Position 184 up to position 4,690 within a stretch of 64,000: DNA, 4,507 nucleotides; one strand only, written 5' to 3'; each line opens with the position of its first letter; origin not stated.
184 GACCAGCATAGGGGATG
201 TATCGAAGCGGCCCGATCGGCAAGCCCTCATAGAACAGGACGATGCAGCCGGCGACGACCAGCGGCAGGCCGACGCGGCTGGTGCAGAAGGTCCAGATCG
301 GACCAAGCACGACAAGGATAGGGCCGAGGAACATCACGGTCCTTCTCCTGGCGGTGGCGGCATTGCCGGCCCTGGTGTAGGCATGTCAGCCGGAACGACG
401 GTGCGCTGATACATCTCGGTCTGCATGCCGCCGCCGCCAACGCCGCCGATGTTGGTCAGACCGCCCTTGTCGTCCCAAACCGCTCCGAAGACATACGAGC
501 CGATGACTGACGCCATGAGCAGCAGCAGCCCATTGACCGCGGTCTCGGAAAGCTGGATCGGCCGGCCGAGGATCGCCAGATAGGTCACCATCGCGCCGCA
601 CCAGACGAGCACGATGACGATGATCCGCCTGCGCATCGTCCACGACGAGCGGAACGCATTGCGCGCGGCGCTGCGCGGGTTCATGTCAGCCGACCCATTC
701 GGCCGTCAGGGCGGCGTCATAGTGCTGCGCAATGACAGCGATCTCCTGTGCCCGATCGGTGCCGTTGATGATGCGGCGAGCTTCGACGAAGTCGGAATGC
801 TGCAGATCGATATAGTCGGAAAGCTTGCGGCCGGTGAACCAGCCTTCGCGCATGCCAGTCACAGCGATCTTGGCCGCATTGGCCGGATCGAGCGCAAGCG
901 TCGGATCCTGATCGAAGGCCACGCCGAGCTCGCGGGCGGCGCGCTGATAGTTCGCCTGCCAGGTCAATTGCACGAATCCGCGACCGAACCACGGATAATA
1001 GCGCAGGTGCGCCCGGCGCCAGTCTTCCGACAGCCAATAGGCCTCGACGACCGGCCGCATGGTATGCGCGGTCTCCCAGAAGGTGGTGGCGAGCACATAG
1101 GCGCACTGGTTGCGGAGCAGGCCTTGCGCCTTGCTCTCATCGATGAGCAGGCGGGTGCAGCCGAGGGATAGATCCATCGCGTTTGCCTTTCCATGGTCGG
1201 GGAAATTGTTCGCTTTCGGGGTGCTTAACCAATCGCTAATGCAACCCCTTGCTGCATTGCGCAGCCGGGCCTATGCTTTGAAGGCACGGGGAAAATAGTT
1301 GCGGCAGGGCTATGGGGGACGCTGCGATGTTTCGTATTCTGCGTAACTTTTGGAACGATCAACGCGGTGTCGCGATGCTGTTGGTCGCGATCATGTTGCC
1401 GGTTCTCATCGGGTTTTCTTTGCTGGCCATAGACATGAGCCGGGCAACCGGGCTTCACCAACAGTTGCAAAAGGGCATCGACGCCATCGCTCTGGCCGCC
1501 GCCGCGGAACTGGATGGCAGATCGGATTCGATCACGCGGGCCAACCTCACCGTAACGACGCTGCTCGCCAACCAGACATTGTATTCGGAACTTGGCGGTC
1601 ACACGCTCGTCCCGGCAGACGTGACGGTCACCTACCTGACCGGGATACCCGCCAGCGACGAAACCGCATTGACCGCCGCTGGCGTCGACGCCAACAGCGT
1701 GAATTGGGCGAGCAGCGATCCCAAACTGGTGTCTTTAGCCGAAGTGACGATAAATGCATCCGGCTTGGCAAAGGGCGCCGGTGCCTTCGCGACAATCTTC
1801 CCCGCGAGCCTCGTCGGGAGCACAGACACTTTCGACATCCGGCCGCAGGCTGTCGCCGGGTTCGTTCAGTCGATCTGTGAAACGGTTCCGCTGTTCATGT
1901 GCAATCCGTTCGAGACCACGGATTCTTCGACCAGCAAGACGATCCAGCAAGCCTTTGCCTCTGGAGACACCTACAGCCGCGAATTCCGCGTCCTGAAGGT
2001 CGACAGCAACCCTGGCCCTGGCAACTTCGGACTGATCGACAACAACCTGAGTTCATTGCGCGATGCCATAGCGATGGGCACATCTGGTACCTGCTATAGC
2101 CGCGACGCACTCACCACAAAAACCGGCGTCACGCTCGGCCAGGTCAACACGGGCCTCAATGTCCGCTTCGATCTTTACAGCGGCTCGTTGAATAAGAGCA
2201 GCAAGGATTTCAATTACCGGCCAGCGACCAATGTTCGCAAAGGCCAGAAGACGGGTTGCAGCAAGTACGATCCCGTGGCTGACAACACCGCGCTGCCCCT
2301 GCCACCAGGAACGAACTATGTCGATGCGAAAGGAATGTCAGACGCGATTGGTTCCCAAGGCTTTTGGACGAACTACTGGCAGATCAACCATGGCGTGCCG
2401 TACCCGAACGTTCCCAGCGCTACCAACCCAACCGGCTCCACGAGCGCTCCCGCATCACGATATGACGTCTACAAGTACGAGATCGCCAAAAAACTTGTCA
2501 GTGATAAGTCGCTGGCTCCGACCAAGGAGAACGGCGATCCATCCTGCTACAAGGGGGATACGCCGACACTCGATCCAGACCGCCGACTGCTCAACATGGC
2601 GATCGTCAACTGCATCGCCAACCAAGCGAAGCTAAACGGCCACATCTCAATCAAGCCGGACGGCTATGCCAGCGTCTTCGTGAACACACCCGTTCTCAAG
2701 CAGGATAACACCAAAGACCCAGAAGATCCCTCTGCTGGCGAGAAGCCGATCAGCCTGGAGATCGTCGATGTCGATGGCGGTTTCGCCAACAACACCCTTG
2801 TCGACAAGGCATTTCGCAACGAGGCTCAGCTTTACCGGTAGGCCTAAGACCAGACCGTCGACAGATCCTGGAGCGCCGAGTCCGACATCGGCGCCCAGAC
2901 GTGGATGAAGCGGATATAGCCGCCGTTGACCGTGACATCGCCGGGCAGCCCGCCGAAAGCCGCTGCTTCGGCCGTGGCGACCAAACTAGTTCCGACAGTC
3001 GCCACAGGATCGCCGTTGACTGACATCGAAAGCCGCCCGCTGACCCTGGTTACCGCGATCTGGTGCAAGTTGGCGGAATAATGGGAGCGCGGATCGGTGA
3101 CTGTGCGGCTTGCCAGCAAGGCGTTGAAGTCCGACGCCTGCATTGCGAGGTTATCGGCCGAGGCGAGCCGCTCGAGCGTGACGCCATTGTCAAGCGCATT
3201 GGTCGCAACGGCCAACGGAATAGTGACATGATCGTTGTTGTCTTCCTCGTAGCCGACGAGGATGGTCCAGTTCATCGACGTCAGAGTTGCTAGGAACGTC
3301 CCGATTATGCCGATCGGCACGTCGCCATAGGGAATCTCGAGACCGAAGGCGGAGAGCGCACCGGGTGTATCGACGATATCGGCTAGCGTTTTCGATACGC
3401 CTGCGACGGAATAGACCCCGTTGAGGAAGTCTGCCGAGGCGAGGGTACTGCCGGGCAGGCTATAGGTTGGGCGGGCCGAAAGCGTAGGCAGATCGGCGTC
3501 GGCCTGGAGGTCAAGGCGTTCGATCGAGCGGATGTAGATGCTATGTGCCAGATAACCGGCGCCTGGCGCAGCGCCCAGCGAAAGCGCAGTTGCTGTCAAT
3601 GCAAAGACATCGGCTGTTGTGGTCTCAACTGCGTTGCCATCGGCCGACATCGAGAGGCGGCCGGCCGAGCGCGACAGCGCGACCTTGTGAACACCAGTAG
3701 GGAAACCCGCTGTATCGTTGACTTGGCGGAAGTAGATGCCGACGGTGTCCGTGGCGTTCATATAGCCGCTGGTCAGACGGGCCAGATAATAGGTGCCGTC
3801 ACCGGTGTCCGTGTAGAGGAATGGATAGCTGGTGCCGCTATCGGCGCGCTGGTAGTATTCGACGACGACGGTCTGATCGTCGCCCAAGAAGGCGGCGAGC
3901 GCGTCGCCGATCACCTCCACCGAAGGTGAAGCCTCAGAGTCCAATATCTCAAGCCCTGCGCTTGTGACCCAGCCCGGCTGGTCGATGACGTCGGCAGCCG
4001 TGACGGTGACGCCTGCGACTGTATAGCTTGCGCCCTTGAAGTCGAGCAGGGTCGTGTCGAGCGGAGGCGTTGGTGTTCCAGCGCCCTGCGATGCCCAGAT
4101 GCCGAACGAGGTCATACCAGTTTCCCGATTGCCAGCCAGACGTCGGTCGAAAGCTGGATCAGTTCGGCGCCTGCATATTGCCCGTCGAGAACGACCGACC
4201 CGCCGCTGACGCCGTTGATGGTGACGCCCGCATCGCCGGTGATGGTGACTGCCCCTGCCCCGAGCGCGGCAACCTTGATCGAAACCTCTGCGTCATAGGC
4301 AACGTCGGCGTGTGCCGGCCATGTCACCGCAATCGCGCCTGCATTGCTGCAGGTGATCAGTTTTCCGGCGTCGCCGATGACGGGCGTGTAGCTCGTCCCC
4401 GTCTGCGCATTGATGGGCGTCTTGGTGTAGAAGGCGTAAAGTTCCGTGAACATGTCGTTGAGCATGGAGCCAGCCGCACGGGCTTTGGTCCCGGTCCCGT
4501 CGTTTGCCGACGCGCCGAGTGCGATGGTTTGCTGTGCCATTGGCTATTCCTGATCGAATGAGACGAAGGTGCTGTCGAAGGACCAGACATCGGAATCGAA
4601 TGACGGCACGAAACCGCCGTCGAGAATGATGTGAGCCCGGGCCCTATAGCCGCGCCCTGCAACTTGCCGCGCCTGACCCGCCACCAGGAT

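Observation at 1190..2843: Orphan TadG-like pilus-tip gene with a CtrA-like box inserted antisense into the late operon: candidate Tad-pilus superinfection-exclusion factor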

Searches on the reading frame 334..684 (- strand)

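Call 5: search_protein_families(library=pfam, proteins=[window:334-684:-], max_evalue=0.01)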
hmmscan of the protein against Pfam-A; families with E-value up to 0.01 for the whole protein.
window:334-684:- (116 aa): 0 families

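Call 6: search_protein_families(library=phrogs, proteins=[window:334-684:-], max_evalue=0.01)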
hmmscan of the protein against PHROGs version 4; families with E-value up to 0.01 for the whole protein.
window:334-684:- (116 aa): 1 family
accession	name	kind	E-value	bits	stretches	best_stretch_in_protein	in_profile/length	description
phrog_14936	-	unknown function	1.6e-21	77.3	1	7-76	5-75/105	-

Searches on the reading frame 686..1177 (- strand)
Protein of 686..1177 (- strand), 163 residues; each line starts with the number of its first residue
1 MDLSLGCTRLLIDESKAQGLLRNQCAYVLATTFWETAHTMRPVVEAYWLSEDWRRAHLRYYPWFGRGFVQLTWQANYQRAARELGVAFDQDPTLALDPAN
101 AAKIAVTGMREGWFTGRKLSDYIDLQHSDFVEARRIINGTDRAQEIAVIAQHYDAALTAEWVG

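Call 5: search_protein_families(library=pfam, proteins=[window:686-1177:-], max_evalue=0.01)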
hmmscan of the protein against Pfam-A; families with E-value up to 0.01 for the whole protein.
window:686-1177:- (163 aa): 1 family
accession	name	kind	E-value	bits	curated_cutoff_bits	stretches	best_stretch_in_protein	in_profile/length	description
PF00182.24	Glyco_hydro_19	-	7.3e-05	23.1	25.5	1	50-104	96-149/232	Chitinase class I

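Call 6: search_protein_families(library=phrogs, proteins=[window:686-1177:-], max_evalue=0.01)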
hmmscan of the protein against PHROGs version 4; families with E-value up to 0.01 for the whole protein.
window:686-1177:- (163 aa): 4 families
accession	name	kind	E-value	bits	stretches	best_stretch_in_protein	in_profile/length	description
phrog_29753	-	unknown function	1.5e-25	91.2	1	22-153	243-370/374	-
phrog_181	-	lysis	1.4e-23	84.8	1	61-154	440-524/769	endolysin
phrog_26317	-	unknown function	0.00014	22.8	1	64-142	30-101/119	-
phrog_317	-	lysis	0.0023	18.2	1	21-142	227-343/492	endolysin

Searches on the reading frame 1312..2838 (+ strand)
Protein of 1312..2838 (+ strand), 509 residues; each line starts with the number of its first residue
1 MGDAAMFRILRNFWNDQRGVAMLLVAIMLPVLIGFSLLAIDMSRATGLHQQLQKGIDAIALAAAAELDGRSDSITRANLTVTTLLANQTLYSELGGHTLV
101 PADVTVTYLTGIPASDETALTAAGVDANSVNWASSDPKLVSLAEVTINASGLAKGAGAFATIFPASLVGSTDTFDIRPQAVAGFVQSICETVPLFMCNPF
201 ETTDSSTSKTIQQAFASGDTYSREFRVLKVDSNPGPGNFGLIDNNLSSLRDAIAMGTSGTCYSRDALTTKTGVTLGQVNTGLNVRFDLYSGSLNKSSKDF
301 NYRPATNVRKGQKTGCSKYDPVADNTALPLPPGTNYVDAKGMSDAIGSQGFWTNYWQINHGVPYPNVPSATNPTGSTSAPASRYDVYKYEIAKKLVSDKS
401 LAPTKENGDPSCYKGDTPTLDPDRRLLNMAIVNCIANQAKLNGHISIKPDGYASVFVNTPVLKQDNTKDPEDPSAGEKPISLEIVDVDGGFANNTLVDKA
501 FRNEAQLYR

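Call 5: search_protein_families(library=pfam, proteins=[window:1312-2838:+], max_evalue=0.01)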
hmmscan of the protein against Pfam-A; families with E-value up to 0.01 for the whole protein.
window:1312-2838:+ (509 aa): 1 family
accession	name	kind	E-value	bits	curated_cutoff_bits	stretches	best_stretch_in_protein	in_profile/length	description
PF13400.11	Tad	-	1.6e-06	28.8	22.3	1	19-65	1-46/47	Putative Flp pilus-assembly TadE/G-like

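Call 6: search_protein_families(library=phrogs, proteins=[window:1312-2838:+], max_evalue=0.01)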
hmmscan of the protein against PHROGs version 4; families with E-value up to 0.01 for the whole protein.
window:1312-2838:+ (509 aa): 0 families

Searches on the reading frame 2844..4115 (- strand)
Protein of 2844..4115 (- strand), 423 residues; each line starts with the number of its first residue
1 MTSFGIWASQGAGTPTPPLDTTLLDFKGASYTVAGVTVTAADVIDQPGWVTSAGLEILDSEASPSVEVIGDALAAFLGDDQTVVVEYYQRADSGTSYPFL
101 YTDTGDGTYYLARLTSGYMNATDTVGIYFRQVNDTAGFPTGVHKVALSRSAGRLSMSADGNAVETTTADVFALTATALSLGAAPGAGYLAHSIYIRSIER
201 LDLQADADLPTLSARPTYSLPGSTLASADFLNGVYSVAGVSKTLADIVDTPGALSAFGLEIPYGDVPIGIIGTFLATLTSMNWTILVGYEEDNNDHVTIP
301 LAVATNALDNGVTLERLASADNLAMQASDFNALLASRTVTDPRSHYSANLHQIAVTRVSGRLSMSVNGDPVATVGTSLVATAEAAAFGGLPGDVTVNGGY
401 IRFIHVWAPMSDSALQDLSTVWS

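Call 5: search_protein_families(library=pfam, proteins=[window:2844-4115:-], max_evalue=0.01)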
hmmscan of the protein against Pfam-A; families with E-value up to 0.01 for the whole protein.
window:2844-4115:- (423 aa): 1 family
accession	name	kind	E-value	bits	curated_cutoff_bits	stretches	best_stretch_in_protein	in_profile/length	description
PF13385.13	Laminin_G_3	-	7.6e-06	26.6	27.6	0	81-186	19-127/151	Concanavalin A-like lectin/glucanases superfamily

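Call 6: search_protein_families(library=phrogs, proteins=[window:2844-4115:-], max_evalue=0.01)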
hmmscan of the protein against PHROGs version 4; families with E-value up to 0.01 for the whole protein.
window:2844-4115:- (423 aa): 1 family
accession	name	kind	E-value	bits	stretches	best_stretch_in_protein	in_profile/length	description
phrog_5161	-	unknown function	0.0068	17.6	0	321-382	51-112/134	-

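Call 74: find_related_loci(query=window:2844-4115:-, collection=viral_contigs, flank=6000)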
Query window:2844-4115:- (423 aa) in viral_contigs; peptide patterns used: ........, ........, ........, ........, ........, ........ (x = any residue, [..] = any of these).
6 stretches matched a pattern; 3 encode a relative of the query (tblastn E <= 1e-3); 3 distinct loci.
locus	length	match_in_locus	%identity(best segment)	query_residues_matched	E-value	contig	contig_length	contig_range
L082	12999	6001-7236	77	11-423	0e+0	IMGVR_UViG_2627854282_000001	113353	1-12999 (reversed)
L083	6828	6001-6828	81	17-419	1e-146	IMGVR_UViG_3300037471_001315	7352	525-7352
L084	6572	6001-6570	39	24-415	6e-28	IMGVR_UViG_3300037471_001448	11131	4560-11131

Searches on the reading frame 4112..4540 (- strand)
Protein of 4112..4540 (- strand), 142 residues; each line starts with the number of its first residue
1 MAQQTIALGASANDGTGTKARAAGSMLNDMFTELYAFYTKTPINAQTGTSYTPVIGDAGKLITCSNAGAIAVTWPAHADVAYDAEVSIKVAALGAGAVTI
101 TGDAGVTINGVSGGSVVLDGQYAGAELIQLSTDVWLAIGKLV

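Call 5: search_protein_families(library=pfam, proteins=[window:4112-4540:-], max_evalue=0.01)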
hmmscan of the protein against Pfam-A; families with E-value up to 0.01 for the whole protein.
window:4112-4540:- (142 aa): 1 family
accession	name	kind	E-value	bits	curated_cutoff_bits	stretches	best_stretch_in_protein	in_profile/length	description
PF07880.17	T4_gp9_10_N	-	0.00012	22.7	25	0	4-57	2-53/175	Bacteriophage T4 gp9/10-like protein, N-terminal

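Call 6: search_protein_families(library=phrogs, proteins=[window:4112-4540:-], max_evalue=0.01)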
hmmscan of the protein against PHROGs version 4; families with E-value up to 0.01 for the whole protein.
window:4112-4540:- (142 aa): 9 families
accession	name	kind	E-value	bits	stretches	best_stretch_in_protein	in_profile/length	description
phrog_21978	-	unknown function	6.1e-15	56.7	1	42-141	124-217/220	-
phrog_21510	-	unknown function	2.2e-12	47.5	1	39-141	452-553/555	-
phrog_8780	-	tail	8.5e-11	41.8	1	40-141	656-755/755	minor tail protein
phrog_18179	-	head and packaging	5.5e-09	36.8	1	40-141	379-480/482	virion structural protein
phrog_677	-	tail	1.6e-07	32.1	1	1-36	1-36/412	baseplate wedge tail fiber protein connector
phrog_8859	-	unknown function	4.1e-06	27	1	1-115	1-109/400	-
phrog_16053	-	tail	5.4e-05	23.9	1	55-140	69-149/310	tail fiber protein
phrog_958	-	tail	0.00013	21.4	1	3-135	2-143/606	baseplate wedge subunit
phrog_20194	-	unknown function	0.0098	15.9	0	35-112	283-359/495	-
